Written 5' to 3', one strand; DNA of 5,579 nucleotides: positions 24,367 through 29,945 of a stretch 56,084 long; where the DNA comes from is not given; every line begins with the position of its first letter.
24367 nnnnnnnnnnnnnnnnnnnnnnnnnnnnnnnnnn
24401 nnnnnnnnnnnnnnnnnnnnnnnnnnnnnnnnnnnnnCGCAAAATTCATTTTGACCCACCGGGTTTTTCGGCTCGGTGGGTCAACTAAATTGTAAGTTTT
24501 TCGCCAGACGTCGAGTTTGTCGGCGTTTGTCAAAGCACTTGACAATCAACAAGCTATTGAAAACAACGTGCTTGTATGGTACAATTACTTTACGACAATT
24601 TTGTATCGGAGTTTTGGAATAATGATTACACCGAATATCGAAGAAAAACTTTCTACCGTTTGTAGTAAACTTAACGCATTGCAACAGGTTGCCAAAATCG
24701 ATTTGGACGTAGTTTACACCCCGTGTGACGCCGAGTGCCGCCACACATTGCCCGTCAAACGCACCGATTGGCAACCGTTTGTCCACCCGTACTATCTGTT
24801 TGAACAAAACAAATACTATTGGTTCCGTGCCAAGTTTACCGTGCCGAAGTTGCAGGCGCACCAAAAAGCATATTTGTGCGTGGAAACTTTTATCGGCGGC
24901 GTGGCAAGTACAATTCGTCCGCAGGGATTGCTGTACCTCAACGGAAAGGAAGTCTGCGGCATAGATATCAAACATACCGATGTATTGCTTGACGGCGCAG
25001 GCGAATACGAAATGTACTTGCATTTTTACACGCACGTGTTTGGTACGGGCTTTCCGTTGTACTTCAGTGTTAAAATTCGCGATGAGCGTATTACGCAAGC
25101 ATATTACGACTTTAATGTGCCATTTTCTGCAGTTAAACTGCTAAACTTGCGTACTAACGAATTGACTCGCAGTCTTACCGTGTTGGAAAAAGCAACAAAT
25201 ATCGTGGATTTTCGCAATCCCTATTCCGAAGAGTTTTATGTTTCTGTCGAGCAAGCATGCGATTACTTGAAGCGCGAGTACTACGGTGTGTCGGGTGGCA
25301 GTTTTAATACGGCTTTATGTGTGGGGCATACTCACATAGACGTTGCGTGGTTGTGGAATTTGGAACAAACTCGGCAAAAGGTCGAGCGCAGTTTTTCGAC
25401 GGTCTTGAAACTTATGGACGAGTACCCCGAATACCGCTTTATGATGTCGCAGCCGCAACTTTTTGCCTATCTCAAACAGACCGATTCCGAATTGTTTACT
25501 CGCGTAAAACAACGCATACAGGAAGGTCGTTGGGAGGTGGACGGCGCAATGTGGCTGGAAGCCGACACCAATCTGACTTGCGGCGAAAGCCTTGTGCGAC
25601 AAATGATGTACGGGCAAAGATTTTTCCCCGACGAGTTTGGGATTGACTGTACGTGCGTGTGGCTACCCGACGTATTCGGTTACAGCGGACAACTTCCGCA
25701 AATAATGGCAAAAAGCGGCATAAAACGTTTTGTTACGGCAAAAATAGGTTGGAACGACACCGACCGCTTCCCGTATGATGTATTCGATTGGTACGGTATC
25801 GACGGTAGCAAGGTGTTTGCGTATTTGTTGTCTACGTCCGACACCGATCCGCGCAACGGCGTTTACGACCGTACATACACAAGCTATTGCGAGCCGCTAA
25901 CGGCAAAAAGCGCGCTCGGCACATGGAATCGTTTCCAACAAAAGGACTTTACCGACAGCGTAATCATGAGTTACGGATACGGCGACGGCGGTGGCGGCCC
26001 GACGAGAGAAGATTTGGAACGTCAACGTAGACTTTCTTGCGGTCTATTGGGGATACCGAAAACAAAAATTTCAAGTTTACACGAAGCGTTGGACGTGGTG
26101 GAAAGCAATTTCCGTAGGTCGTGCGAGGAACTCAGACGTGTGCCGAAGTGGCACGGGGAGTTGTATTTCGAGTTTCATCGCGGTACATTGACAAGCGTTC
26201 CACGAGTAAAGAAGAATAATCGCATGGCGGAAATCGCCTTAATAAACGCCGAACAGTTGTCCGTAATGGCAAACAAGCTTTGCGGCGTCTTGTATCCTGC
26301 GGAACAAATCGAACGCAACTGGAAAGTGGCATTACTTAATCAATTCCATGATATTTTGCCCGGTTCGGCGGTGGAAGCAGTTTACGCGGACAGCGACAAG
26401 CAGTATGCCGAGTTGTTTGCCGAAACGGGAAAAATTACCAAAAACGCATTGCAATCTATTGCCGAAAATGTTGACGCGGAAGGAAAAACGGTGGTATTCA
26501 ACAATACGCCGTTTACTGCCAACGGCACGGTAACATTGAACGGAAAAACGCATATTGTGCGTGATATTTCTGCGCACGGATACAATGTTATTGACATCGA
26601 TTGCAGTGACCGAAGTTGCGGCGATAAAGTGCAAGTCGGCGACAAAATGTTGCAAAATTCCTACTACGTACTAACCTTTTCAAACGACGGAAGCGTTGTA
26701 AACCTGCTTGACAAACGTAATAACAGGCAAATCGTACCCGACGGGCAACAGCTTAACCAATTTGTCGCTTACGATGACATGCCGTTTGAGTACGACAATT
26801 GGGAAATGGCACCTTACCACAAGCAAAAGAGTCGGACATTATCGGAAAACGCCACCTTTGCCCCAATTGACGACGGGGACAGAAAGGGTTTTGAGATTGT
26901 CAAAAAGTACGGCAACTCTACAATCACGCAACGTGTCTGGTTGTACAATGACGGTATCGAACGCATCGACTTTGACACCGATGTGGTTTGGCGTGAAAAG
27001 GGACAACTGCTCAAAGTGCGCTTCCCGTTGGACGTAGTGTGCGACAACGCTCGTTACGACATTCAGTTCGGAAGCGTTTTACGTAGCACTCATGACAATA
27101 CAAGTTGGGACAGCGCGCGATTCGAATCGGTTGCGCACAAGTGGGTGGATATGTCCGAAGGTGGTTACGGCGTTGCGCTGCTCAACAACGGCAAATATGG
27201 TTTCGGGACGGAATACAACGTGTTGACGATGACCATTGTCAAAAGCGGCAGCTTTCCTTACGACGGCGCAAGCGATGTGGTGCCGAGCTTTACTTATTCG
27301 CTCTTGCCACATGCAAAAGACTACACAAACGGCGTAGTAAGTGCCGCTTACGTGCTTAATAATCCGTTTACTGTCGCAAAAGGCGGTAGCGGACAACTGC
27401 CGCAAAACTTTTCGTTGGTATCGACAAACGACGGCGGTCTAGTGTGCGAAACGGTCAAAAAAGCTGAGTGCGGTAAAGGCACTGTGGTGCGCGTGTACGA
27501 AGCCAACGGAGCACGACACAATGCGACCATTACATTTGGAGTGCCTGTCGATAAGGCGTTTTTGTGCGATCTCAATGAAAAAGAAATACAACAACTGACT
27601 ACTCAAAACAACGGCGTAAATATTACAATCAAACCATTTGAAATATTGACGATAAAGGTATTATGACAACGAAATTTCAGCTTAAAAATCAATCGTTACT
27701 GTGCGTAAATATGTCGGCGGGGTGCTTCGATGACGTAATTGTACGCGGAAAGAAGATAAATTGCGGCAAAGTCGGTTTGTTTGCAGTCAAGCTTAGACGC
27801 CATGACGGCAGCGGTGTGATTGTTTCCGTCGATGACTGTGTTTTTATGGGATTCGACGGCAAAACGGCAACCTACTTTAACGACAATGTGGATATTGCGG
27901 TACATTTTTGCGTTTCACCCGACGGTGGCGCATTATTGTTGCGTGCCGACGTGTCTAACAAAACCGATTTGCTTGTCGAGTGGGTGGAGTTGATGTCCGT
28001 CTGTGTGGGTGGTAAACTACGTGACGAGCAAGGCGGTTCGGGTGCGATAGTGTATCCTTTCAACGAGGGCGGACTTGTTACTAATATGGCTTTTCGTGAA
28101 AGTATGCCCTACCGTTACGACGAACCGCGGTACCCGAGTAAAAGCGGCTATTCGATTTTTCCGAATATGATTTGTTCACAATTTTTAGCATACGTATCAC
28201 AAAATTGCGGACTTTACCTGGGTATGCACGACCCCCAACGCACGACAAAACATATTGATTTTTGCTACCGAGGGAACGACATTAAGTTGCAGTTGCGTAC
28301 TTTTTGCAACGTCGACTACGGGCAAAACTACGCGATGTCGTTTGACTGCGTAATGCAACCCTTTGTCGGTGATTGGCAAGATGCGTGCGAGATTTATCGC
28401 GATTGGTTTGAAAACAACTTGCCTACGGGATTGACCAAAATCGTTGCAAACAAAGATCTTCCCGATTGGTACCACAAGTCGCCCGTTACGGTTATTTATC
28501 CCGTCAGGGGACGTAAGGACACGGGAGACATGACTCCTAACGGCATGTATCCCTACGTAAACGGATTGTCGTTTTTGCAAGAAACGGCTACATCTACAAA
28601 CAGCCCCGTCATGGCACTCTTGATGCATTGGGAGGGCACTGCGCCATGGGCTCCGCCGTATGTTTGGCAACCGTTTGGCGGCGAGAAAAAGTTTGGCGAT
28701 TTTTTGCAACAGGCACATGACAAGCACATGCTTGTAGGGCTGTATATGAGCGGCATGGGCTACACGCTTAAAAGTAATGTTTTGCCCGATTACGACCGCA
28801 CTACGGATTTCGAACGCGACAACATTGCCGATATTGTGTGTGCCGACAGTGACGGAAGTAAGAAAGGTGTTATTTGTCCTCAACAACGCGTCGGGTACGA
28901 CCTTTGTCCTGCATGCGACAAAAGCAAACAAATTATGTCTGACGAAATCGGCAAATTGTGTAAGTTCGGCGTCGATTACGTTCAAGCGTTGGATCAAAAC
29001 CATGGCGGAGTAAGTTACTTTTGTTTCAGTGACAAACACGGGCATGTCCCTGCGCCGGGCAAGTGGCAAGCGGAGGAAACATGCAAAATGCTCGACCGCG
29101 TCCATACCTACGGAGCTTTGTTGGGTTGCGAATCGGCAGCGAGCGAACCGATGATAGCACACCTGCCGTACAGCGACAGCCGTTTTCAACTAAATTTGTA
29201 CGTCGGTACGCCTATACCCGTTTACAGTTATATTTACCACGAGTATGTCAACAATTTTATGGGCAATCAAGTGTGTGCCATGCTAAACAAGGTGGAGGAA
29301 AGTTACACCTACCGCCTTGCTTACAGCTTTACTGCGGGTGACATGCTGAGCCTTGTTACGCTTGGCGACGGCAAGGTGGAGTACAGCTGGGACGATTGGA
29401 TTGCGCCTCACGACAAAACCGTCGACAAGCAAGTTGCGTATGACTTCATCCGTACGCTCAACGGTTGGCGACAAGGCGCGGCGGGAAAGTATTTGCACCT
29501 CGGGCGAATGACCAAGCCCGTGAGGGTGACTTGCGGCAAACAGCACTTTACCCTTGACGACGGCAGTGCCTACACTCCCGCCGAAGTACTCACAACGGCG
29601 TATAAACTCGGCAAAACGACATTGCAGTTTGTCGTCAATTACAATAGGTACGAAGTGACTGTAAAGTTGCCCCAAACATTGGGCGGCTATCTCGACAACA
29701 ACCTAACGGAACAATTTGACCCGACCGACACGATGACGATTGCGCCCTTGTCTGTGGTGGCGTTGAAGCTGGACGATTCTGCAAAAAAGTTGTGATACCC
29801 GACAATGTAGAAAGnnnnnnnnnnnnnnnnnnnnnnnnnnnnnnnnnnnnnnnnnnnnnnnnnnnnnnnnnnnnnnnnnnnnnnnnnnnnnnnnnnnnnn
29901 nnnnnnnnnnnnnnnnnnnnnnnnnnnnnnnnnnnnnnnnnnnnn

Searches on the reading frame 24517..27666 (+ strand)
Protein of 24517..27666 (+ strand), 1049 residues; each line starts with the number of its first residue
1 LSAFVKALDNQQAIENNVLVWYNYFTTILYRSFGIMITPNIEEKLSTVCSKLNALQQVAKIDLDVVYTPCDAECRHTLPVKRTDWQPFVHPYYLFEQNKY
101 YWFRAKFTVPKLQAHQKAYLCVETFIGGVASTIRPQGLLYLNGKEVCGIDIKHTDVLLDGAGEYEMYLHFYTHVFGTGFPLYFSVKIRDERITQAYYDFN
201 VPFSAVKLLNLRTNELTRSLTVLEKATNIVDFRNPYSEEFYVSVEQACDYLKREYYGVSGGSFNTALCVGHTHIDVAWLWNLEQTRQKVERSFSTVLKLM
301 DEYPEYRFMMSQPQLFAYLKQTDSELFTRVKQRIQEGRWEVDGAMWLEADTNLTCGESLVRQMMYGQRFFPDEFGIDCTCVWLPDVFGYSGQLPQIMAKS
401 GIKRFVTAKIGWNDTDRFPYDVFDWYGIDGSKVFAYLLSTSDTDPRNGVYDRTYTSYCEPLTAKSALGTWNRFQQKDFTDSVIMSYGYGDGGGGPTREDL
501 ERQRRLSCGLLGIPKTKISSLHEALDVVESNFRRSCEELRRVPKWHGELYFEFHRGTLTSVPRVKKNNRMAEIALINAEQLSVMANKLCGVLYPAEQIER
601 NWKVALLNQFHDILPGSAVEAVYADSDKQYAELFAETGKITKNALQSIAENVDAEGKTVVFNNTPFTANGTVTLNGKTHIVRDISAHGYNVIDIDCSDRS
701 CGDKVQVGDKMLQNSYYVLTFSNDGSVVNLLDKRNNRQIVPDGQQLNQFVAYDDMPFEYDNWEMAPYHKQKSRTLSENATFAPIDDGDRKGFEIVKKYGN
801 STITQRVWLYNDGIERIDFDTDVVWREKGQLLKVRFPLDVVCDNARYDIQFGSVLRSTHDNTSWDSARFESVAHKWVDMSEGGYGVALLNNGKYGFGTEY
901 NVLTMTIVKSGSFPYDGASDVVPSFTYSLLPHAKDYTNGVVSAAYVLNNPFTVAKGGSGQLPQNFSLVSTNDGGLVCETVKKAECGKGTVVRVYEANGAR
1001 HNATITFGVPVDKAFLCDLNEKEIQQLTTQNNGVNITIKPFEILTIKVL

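Call 28: search_protein_families(library=pfam, proteins=[window:24517-27666:+], max_evalue=0.001)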
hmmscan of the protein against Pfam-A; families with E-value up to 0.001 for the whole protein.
window:24517-27666:+ (1049 aa): 4 families
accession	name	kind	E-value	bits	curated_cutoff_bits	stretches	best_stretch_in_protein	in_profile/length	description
PF01074.27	Glyco_hydro_38N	-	5.1e-83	279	25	1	267-530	3-257/270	Glycosyl hydrolases family 38 N-terminal domain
PF07748.19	Glyco_hydro_38C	-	2.8e-47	162.1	25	1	712-914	1-203/206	Glycosyl hydrolases family 38 C-terminal domain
PF09261.16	Alpha-mann_mid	-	2.6e-26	92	31.1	1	552-648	1-96/96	Alpha mannosidase middle domain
PF17677.7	Glyco_hydro38C2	-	5.3e-16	58.9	22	1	975-1046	2-72/72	Glycosyl hydrolases family 38 C-terminal beta sandwich domain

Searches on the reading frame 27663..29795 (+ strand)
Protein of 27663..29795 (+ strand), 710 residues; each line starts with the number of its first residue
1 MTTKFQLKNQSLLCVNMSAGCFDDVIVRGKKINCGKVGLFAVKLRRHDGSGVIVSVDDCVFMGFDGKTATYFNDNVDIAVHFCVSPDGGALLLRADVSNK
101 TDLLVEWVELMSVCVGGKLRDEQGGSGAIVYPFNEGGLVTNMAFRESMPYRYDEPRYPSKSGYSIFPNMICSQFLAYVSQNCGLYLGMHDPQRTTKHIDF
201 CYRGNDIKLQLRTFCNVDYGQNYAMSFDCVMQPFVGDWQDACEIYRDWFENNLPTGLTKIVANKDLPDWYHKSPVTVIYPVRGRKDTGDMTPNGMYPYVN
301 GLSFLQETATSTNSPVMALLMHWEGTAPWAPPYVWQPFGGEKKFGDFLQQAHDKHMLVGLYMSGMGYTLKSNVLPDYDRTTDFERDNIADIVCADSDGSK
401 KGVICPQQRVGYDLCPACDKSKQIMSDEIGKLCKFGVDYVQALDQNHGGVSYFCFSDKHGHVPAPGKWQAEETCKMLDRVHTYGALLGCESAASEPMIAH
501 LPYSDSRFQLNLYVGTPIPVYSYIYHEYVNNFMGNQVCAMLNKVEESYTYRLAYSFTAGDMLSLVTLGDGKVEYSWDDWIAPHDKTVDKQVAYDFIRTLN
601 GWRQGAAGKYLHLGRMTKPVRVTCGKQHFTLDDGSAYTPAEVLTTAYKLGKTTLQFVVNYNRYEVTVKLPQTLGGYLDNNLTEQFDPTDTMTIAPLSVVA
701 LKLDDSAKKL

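Call 28: search_protein_families(library=pfam, proteins=[window:27663-29795:+], max_evalue=0.001)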
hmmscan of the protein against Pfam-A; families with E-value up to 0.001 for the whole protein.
window:27663-29795:+ (710 aa): 2 families
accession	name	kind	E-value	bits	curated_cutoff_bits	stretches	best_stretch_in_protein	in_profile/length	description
PF19773.5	DUF6259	-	7.8e-20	71.6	28.7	1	223-531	1-295/300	Domain of unknown function (DUF6259)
PF08533.16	Glyco_hydro_42C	-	0.00035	20.7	21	1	651-698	11-53/58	Beta-galactosidase C-terminal domain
